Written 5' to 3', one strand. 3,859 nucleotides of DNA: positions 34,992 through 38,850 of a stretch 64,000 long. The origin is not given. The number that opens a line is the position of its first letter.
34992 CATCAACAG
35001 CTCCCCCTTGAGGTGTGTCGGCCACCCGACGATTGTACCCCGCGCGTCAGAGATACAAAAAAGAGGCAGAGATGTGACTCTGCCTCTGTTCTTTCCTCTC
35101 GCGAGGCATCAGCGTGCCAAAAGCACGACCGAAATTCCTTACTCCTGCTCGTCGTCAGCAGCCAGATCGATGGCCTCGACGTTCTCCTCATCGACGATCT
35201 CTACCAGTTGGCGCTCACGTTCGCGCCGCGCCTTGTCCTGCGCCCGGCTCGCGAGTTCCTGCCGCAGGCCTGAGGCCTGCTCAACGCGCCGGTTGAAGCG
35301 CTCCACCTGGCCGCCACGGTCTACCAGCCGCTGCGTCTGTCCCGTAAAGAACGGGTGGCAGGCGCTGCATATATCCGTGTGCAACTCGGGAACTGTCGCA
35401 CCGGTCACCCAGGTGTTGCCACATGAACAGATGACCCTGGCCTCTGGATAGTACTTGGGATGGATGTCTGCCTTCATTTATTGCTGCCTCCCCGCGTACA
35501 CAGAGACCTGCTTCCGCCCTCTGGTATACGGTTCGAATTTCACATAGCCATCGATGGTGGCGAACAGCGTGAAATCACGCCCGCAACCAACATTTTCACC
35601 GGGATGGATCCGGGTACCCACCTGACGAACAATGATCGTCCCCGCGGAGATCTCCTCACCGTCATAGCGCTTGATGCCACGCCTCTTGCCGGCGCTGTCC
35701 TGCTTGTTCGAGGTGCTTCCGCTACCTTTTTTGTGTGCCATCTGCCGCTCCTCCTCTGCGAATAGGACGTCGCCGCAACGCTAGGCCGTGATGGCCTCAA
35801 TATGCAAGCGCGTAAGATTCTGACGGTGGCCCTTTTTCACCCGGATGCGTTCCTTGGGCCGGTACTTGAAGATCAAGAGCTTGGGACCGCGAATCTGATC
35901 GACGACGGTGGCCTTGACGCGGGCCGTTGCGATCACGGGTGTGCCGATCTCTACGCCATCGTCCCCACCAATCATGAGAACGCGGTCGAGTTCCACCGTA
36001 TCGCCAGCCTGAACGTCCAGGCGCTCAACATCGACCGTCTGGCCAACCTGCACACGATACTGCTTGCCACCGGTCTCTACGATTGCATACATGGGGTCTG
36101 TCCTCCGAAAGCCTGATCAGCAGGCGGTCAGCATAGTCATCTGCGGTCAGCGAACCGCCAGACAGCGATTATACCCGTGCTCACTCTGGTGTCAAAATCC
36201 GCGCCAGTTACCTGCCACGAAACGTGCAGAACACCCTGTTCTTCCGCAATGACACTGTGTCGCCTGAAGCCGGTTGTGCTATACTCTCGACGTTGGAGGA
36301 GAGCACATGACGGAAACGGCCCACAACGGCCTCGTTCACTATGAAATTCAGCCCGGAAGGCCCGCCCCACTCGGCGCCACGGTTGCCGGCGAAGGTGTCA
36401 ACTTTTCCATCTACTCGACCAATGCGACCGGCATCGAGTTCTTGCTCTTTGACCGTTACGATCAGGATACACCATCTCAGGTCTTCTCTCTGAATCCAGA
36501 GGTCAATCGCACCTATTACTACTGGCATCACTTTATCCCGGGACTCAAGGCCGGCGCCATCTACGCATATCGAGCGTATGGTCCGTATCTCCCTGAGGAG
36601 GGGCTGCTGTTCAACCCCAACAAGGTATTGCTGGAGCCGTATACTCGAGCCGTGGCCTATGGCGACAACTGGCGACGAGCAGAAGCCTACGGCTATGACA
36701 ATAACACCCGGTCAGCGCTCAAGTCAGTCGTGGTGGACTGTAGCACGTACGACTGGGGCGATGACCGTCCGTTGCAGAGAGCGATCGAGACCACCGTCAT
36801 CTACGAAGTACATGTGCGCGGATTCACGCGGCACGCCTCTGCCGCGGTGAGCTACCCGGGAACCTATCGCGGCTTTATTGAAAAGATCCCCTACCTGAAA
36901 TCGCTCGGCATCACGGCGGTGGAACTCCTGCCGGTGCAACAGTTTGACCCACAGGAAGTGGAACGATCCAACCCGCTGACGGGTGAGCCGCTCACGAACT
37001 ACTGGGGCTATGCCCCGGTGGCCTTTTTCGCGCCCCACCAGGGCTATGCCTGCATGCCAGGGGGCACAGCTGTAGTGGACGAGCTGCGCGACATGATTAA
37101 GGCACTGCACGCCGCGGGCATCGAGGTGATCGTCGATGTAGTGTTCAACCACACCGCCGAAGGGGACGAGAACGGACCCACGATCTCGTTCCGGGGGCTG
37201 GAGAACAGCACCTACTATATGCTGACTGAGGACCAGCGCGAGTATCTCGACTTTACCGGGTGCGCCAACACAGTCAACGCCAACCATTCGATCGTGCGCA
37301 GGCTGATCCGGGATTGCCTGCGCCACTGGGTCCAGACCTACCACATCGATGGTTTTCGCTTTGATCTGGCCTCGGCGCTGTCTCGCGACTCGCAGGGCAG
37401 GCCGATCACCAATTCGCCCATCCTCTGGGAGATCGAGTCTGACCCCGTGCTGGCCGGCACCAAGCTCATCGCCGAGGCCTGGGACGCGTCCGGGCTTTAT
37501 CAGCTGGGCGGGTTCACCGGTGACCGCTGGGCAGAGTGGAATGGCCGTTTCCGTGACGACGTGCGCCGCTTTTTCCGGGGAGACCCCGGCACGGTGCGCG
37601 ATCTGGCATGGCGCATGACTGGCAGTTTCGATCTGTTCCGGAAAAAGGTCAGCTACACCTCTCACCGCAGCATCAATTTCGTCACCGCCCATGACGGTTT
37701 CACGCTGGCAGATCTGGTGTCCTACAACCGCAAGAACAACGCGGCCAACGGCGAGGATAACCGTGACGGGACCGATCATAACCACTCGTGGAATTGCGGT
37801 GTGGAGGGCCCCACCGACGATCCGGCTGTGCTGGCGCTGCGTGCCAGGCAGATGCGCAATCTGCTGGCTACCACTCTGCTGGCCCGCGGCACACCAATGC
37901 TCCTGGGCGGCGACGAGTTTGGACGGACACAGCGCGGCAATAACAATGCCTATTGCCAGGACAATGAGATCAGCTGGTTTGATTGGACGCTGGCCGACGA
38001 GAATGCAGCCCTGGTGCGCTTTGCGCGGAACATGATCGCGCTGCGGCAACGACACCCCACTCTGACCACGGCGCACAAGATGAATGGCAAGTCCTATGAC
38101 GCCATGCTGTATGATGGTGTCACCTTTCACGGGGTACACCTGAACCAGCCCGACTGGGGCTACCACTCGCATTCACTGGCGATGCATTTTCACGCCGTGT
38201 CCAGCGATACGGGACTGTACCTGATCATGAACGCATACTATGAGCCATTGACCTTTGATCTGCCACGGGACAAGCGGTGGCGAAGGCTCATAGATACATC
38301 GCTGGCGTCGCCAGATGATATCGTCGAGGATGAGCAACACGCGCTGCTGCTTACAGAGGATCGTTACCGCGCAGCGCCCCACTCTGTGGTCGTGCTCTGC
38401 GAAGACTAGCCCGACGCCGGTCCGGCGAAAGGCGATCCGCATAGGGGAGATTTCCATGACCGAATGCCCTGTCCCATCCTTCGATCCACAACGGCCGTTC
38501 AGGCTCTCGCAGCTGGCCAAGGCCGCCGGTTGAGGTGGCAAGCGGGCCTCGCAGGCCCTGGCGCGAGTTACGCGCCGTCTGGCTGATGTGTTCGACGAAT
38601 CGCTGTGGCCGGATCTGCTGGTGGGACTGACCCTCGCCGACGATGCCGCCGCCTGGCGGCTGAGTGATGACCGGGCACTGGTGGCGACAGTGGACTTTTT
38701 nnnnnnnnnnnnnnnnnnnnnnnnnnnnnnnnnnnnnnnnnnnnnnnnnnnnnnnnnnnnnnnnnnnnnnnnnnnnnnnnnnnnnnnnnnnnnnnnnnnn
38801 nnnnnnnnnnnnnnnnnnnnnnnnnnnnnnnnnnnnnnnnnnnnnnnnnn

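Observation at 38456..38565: selD is itself a selenoprotein: in-frame UGA at the catalytic Cys/Sec position plus a downstream SECIS-like hairpin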

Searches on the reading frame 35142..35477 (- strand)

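Call 22: search_protein_families(library=pfam, proteins=[window:35142-35477:-], max_evalue=0.00001)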
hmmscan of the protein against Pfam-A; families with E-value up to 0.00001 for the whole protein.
window:35142-35477:- (112 aa): 1 family
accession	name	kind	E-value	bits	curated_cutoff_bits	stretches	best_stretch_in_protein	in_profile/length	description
PF01197.23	Ribosomal_L31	-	4e-26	91.5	27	1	1-64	1-63/65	Ribosomal protein L31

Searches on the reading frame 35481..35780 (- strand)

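Call 22: search_protein_families(library=pfam, proteins=[window:35481-35780:-], max_evalue=0.00001)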
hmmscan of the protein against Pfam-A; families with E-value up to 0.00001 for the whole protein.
window:35481-35780:- (100 aa): 1 family
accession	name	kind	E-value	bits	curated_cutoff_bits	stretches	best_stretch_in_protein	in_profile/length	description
PF01016.24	Ribosomal_L27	-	2.3e-35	120.9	20.5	1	15-94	1-79/79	Ribosomal L27 protein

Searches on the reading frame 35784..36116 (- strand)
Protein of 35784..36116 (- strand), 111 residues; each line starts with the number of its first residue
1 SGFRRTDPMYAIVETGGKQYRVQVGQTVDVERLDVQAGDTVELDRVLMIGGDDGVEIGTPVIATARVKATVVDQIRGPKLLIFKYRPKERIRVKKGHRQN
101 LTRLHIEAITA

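Call 22: search_protein_families(library=pfam, proteins=[window:35784-36116:-], max_evalue=0.00001)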
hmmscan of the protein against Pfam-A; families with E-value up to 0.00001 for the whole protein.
window:35784-36116:- (111 aa): 1 family
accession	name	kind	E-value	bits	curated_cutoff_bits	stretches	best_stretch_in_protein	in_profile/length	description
PF00829.26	Ribosomal_L21p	-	7.6e-38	129.2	27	1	9-109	1-99/99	Ribosomal prokaryotic L21 protein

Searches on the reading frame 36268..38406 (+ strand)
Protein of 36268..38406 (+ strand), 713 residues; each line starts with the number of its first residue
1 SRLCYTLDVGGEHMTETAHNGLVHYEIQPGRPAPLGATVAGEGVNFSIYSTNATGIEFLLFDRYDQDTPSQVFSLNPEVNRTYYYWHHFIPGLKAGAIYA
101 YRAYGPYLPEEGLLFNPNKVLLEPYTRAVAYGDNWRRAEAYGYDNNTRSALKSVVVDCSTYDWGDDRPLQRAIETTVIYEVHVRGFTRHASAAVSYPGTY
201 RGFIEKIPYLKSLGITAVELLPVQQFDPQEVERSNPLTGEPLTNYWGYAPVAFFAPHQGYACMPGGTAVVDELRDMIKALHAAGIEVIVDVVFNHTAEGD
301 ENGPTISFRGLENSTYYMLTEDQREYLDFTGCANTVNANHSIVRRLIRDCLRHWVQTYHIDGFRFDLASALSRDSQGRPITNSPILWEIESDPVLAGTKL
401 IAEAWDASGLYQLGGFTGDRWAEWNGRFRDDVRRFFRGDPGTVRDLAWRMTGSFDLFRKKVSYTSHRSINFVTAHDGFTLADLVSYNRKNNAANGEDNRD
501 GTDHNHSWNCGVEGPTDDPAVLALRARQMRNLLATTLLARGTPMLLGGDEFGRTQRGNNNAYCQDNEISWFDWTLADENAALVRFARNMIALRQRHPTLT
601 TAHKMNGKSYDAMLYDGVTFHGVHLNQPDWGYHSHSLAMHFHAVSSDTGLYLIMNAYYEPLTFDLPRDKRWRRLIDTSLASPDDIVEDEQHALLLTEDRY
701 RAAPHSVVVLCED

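Call 22: search_protein_families(library=pfam, proteins=[window:36268-38406:+], max_evalue=0.00001)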
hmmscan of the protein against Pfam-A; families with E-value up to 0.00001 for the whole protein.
window:36268-38406:+ (713 aa): 3 families
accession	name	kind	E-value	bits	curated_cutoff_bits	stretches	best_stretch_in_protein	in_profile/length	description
PF00128.31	Alpha-amylase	-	1.5e-17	64.4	22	1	197-298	15-94/446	Alpha amylase, catalytic domain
PF02922.24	CBM_48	-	1.5e-11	44.9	22.4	1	34-125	1-82/83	Carbohydrate-binding module 48 (Isoamylase N-terminal domain)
PF21156.3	ISOA1-3_C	-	1.4e-08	35.3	27.3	1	620-690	2-73/106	Isoamylase 1-3, C-terminal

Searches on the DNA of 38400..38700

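Call 50: search_rna_families(source=window, start=38400, end=38700, threshold=evalue, max_evalue=10)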
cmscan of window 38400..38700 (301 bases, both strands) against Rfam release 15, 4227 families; matches with E-value up to 10: 1.
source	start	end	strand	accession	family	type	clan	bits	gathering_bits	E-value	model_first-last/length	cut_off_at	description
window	38553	38615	+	RF02473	GlsR4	Gene; snRNA; snoRNA; CD-box;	-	12.9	70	4.4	1-61/61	no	Small nucleolar RNA GlsR4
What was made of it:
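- Tried and rejected: A permissive scan of 38400-38700 gave only a 12.9-bit snoRNA chance match (call 50).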
